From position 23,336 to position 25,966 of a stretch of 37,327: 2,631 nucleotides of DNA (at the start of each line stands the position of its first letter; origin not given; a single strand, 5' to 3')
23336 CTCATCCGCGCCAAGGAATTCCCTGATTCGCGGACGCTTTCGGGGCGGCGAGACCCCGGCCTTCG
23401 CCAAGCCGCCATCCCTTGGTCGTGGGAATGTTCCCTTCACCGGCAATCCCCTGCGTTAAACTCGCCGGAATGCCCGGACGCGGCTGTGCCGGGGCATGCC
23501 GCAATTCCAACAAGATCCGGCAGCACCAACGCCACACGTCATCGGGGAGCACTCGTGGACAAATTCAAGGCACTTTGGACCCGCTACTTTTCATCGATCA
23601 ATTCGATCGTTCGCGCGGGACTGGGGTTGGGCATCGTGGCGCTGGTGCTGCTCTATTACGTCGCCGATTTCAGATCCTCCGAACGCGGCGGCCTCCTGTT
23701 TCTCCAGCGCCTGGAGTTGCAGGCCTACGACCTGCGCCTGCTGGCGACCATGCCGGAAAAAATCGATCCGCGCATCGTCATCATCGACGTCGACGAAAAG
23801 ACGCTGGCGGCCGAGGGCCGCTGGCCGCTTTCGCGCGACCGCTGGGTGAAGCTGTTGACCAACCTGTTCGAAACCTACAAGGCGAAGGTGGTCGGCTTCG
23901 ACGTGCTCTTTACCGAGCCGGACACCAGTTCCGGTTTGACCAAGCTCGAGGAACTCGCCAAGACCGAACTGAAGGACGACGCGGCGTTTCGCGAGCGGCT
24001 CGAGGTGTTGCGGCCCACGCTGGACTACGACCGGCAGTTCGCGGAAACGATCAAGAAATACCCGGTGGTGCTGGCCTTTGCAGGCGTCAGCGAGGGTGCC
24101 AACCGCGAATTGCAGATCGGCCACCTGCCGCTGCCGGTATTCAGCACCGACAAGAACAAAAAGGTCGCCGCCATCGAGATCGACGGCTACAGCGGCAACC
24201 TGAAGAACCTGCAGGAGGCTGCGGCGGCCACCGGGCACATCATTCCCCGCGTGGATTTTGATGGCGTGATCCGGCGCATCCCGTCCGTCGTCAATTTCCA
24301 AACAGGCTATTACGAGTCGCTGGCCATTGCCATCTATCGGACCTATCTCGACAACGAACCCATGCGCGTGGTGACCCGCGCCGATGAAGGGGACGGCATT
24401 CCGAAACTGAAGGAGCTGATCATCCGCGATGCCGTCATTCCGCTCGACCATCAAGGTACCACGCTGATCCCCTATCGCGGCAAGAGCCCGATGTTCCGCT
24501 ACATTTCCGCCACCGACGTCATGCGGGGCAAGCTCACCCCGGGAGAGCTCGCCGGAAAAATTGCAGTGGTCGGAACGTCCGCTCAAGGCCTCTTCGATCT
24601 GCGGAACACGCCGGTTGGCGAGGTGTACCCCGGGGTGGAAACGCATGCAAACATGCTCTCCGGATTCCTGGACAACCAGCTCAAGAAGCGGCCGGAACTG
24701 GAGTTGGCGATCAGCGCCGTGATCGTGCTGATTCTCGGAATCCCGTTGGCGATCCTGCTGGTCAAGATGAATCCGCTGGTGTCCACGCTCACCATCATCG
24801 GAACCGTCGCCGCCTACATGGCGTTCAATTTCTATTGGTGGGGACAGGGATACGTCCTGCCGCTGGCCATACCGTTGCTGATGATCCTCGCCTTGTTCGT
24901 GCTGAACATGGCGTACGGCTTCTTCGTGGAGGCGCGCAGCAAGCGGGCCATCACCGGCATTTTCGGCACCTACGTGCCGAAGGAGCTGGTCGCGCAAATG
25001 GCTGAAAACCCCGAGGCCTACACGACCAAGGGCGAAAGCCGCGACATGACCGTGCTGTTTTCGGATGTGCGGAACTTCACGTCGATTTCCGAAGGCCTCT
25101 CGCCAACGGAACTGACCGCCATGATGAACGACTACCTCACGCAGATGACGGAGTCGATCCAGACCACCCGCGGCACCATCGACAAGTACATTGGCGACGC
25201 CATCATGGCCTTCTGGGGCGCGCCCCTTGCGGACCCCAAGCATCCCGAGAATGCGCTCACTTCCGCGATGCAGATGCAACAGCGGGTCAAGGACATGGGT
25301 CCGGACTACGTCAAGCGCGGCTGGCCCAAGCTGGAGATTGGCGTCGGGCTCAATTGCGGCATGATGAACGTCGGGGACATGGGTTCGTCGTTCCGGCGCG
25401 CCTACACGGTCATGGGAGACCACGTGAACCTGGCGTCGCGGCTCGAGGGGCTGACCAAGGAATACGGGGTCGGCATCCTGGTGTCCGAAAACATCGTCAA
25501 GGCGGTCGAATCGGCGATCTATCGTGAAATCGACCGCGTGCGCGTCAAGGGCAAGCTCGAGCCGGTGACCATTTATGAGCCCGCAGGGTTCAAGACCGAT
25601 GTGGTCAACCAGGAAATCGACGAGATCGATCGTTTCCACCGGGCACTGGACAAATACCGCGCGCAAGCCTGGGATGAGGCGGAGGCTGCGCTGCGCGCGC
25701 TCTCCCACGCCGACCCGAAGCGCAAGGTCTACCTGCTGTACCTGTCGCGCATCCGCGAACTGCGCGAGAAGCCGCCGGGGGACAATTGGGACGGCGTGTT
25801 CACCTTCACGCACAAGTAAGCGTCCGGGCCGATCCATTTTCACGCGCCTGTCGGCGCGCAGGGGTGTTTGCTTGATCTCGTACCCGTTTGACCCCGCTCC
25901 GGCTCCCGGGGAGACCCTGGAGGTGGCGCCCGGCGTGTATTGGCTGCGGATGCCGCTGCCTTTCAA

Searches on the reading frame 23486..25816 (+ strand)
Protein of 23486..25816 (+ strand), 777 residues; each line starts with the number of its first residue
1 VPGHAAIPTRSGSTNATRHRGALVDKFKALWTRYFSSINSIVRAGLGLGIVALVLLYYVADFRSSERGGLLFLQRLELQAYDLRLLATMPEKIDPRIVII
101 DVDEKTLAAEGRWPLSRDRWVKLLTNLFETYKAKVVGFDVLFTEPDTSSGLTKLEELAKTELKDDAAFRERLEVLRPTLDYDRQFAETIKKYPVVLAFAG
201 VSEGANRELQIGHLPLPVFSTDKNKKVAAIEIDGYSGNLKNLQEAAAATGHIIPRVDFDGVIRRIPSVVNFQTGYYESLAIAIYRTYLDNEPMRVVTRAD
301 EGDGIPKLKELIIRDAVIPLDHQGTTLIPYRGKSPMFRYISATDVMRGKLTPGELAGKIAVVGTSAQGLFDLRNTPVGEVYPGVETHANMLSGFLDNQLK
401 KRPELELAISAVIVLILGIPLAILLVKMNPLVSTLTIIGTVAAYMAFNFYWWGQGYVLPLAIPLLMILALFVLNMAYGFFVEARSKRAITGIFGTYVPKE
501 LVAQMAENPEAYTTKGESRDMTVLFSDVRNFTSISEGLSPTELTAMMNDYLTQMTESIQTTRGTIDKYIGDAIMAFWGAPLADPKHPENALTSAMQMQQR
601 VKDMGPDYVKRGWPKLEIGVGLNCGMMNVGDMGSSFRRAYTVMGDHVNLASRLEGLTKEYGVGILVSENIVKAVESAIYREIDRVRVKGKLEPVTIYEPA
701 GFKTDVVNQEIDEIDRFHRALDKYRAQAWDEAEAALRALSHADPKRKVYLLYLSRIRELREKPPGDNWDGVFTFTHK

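Call 57: search_protein_families(library=pfam, proteins=[window:23486-25816:+], max_evalue=0.0001)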
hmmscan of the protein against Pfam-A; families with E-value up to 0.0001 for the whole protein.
window:23486-25816:+ (777 aa): 2 families
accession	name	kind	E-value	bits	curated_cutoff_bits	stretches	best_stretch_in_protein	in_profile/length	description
PF05226.16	CHASE2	-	4.7e-56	190.6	26.3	1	66-417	13-254/257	CHASE2 domain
PF00211.25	Guanylate_cyc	-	3.2e-20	72.9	21.9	1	518-695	6-178/183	Adenylate and Guanylate cyclase catalytic domain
